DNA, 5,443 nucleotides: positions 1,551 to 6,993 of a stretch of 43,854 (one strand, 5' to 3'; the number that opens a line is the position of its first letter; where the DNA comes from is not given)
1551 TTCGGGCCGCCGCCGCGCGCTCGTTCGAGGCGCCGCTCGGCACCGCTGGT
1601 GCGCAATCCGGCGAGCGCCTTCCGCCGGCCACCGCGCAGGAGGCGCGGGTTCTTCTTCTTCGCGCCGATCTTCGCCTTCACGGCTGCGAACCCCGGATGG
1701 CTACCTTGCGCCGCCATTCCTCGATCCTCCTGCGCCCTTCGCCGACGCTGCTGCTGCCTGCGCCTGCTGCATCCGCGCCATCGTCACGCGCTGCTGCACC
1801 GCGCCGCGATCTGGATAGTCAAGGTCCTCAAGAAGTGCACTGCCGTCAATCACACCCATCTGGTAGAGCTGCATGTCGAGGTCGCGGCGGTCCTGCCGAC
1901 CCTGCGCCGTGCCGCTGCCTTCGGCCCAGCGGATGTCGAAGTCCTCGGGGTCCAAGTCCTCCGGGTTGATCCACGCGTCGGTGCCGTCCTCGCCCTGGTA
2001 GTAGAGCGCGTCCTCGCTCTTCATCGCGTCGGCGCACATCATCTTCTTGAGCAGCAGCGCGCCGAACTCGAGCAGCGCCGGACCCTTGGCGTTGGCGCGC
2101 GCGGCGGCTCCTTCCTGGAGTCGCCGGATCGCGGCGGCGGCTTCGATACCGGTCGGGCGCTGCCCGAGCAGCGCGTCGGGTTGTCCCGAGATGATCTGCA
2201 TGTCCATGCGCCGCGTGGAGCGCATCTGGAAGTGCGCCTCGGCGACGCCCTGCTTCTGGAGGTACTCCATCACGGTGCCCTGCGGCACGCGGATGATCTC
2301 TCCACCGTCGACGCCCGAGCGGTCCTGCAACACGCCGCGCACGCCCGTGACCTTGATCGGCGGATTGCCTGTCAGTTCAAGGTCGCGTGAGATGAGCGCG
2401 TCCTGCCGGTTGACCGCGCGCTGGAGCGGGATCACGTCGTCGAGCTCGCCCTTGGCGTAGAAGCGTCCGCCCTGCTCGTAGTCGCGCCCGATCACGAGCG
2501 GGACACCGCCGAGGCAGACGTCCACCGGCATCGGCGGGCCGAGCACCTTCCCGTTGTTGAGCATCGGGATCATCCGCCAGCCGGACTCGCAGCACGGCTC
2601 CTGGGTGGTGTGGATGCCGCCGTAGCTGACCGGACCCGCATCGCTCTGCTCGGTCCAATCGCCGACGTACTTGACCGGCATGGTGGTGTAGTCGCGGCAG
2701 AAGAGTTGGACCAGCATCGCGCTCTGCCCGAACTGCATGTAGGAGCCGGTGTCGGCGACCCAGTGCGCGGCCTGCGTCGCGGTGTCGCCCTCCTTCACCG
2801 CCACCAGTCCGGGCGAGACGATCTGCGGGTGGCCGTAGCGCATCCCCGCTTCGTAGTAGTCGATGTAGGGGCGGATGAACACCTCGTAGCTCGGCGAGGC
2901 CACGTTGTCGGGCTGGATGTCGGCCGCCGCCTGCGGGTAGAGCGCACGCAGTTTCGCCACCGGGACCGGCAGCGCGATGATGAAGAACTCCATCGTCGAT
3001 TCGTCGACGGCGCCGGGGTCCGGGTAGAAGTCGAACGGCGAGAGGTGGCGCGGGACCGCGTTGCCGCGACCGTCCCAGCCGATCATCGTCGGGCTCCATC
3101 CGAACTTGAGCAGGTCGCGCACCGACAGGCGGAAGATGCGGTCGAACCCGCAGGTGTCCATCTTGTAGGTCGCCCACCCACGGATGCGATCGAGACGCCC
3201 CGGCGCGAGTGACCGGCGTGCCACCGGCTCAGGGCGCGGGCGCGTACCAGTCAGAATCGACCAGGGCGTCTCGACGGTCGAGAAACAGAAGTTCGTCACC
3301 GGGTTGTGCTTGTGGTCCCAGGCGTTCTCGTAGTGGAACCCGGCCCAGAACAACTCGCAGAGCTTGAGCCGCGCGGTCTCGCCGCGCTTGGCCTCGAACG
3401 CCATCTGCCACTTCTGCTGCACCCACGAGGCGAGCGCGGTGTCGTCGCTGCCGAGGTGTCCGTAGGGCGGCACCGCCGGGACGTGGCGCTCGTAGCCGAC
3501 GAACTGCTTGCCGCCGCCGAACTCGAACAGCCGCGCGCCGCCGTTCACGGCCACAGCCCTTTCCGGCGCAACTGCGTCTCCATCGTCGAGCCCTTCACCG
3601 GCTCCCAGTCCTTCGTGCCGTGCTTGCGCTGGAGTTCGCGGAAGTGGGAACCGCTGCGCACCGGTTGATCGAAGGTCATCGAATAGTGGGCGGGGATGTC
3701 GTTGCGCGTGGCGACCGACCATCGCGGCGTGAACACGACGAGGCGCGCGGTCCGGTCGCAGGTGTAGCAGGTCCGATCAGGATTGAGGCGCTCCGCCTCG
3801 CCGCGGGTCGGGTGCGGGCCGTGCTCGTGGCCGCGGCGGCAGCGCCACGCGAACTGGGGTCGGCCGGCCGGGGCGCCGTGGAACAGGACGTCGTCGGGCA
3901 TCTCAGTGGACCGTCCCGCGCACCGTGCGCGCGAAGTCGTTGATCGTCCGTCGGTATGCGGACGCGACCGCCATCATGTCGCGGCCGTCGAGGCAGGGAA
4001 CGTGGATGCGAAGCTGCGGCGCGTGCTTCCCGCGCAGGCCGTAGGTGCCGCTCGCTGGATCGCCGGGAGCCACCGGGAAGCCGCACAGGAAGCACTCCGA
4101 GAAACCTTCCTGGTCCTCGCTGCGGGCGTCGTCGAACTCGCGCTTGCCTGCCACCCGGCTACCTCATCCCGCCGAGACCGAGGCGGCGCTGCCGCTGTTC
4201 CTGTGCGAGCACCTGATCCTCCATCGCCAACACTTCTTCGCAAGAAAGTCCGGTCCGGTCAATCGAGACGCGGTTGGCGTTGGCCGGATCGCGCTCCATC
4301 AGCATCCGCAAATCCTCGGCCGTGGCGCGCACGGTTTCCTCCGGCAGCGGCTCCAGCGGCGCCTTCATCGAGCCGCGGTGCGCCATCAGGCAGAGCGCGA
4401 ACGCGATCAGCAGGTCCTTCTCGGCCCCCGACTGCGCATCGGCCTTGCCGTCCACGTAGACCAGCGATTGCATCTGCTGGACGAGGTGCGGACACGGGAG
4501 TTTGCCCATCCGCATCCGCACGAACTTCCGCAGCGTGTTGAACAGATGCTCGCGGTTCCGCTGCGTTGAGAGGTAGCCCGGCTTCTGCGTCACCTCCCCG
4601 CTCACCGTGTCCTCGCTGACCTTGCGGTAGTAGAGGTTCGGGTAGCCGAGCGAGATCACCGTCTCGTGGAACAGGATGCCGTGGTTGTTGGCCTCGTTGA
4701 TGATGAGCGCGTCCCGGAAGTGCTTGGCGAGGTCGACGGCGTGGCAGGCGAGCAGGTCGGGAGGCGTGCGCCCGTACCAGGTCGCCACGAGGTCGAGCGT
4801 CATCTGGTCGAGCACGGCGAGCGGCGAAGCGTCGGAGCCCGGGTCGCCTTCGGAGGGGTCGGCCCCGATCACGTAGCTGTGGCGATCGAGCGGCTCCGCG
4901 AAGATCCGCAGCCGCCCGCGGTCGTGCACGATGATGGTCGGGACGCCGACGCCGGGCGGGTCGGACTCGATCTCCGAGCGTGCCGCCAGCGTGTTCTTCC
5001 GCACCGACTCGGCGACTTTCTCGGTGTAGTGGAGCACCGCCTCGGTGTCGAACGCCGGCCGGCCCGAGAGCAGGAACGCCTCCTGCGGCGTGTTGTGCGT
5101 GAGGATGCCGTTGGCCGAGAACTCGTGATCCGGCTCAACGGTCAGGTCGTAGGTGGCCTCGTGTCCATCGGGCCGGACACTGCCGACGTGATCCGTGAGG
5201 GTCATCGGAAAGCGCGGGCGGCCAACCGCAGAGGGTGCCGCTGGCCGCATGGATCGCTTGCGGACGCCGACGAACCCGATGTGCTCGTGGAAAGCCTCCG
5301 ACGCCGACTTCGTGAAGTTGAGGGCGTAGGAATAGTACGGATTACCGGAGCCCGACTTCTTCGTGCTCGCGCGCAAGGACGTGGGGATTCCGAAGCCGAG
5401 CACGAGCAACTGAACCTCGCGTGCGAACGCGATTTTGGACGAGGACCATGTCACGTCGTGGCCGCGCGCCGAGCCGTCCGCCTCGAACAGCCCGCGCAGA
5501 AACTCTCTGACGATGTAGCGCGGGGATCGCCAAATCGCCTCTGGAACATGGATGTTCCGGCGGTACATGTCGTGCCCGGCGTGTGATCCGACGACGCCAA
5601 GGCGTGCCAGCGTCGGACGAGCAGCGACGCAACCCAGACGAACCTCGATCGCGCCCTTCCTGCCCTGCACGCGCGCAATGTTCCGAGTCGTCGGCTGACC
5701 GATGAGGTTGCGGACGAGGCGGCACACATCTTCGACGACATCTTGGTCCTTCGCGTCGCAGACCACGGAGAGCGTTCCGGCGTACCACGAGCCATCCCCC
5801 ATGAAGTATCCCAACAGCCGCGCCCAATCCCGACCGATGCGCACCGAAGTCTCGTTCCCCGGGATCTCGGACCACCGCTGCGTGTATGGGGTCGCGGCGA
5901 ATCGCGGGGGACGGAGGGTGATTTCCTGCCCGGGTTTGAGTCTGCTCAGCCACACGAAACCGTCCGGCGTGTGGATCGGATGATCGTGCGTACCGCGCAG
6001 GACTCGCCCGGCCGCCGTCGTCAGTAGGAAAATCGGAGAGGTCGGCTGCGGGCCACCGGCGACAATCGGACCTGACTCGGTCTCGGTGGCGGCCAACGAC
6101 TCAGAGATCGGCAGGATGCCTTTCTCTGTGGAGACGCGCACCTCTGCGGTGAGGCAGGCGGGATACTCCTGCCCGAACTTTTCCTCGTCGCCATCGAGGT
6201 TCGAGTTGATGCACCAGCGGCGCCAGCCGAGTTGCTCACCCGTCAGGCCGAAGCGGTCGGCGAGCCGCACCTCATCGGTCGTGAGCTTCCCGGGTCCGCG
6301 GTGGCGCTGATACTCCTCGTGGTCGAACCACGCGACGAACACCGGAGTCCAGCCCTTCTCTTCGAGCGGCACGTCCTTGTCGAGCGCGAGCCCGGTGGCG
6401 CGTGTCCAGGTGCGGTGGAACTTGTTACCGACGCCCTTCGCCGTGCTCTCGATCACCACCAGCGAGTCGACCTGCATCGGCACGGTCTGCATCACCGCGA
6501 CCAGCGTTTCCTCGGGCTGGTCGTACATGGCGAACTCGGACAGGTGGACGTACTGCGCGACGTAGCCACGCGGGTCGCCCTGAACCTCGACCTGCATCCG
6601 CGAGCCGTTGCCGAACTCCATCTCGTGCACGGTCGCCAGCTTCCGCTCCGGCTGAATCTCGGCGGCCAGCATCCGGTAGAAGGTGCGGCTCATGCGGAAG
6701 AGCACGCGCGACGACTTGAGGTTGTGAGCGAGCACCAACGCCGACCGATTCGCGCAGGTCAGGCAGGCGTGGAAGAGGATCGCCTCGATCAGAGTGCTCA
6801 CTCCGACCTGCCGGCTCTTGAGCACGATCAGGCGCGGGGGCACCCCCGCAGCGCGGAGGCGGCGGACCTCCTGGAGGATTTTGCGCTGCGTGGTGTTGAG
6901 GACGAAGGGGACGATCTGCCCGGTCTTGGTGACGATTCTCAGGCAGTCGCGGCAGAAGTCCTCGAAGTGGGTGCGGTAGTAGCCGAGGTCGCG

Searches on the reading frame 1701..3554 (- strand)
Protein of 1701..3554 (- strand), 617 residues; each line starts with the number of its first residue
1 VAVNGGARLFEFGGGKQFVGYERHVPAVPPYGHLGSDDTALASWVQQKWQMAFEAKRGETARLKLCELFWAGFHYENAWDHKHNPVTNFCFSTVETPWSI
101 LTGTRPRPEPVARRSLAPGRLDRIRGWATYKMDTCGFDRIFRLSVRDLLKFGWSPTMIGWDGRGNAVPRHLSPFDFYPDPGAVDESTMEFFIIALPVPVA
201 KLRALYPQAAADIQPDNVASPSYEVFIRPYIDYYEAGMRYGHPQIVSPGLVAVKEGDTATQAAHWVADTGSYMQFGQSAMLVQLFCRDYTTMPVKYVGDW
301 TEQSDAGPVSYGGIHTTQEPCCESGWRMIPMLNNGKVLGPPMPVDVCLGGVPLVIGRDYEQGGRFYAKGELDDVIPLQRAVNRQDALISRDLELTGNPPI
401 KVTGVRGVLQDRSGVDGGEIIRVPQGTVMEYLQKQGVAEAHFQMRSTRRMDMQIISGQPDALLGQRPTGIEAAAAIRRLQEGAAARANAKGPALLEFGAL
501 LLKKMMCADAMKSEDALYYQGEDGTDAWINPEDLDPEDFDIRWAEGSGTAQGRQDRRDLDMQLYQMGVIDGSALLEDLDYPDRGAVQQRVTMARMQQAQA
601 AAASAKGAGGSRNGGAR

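Call 44: find_related_loci(query=window:1701-3554:-, collection=genome_contigs, flank=10000)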
Query window:1701-3554:- (617 aa) in genome_contigs; peptide patterns used: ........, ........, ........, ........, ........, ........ (x = any residue, [..] = any of these).
21 stretches matched a pattern, but none encodes a relative of the query by tblastn (E <= 1e-3).

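Call 48: search_dna_similar(query=window:1701-3554:-, collection=phages, mode=protein, max_evalue=0.00001, max_rows=15)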
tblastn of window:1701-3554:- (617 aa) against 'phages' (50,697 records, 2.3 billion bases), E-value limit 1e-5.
No match.

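Call 50: search_protein_families(library=phrogs, proteins=[window:1701-3554:-], max_evalue=0.00001)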
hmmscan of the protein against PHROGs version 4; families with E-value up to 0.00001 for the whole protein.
window:1701-3554:- (617 aa): 2 families
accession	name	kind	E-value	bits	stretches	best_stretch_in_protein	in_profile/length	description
phrog_156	-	head and packaging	1e-17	64.8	1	123-600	99-570/681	portal protein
phrog_332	-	connector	1.9e-10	40.8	0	351-482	260-399/560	head-tail adaptor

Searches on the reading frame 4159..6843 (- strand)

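Call 50: search_protein_families(library=phrogs, proteins=[window:4159-6843:-], max_evalue=0.00001)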
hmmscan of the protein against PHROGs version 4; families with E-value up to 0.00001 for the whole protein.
window:4159-6843:- (894 aa): 5 families
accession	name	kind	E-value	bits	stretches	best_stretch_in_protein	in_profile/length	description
phrog_38407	-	unknown function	6.7e-13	49.3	1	584-817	106-343/370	-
phrog_2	-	head and packaging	2.9e-12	47.2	1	4-181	279-435/807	terminase large subunit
phrog_24361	-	head and packaging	3e-09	37.9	1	686-821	1-137/162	terminase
phrog_26724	-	unknown function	1.4e-08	35.6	1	4-141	49-189/192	-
phrog_17415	-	head and packaging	4.7e-06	25.9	0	548-585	370-407/940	terminase large subunit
